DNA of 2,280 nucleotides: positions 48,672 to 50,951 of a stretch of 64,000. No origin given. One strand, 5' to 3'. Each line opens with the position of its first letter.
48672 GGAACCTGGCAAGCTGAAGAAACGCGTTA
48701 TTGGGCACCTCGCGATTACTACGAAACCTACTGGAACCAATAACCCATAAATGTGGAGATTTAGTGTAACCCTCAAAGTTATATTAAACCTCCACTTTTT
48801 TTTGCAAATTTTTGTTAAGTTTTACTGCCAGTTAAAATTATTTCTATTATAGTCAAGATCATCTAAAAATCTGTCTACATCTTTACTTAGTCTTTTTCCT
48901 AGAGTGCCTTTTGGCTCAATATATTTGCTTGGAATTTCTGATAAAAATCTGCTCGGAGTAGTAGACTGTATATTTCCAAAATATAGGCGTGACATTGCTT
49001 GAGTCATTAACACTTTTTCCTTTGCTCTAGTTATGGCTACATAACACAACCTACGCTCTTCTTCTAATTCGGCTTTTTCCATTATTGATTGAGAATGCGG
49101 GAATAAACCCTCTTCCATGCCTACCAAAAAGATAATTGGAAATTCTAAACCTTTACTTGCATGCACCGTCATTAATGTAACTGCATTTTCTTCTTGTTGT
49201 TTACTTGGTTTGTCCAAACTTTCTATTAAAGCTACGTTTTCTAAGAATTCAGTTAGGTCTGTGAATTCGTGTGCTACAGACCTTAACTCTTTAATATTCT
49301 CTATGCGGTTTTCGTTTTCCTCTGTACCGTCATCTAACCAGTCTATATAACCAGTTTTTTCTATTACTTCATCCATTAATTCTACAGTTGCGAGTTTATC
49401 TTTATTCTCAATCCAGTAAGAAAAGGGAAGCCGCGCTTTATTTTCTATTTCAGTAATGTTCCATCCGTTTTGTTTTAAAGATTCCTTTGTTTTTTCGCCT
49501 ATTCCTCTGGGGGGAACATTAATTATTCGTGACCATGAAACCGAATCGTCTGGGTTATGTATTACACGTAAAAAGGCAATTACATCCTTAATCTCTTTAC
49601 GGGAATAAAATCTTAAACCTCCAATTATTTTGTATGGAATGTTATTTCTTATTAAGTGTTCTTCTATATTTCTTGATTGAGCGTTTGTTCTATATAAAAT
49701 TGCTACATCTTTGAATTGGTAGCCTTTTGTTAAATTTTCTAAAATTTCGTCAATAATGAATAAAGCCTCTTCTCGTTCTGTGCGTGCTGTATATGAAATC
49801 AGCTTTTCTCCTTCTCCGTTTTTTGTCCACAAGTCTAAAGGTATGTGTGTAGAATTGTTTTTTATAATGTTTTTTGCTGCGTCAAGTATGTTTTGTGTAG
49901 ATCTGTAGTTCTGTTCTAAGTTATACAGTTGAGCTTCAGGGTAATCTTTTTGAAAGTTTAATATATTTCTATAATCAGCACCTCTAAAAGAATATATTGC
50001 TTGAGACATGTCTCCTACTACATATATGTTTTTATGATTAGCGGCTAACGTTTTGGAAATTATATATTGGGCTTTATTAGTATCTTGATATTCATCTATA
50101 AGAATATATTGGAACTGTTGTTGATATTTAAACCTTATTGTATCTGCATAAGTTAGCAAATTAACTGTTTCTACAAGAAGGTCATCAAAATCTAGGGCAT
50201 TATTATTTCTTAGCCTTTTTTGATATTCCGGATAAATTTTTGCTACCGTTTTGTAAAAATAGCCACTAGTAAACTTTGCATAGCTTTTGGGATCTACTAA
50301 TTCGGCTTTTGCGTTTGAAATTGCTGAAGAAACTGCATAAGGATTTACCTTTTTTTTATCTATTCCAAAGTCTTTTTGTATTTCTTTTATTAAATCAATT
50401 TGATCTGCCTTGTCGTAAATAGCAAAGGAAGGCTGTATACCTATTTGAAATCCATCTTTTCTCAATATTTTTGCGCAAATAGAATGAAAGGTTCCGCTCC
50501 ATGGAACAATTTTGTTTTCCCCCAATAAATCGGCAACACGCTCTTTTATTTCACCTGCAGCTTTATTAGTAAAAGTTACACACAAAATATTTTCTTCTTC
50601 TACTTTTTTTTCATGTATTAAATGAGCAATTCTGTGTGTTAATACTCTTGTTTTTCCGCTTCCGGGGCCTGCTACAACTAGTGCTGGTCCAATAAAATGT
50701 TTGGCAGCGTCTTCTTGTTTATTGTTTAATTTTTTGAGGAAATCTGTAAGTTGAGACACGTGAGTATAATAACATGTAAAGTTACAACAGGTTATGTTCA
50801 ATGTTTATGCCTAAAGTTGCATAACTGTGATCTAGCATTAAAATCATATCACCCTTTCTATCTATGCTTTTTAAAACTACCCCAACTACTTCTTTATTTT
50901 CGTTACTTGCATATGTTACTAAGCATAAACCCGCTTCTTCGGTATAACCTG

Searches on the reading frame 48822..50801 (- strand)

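Call 99: search_protein_families(library=pfam, proteins=[window:48822-50801:-], max_evalue=0.00001)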
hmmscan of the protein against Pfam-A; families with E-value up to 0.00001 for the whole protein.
window:48822-50801:- (659 aa): 8 families
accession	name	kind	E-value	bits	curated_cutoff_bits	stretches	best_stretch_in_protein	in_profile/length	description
PF00580.27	UvrD-helicase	-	5e-90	302.3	23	1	25-288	1-271/271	UvrD/REP helicase N-terminal domain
PF13361.12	UvrD_C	-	4.4e-75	253.7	25.6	1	293-601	1-347/350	UvrD-like helicase C-terminal domain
PF13245.12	AAA_19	-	9.8e-23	81.2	25.1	1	39-273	13-134/134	AAA domain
PF13538.12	UvrD_C_2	-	2.6e-10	40.5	27.4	1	541-599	2-51/52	UvrD-like helicase C-terminal domain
PF13086.12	AAA_11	-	3.6e-07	30.7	27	1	24-267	1-249/257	AAA domain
PF01443.25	Viral_helicase1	-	6.8e-07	29.8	21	0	535-598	174-225/228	Viral superfamily 1 RNA helicase core domain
PF13604.12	AAA_30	-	1.5e-06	28.5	27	0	24-89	1-66/191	AAA domain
PF13087.12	AAA_12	-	6.2e-06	26.4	27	0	516-599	115-190/195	AAA domain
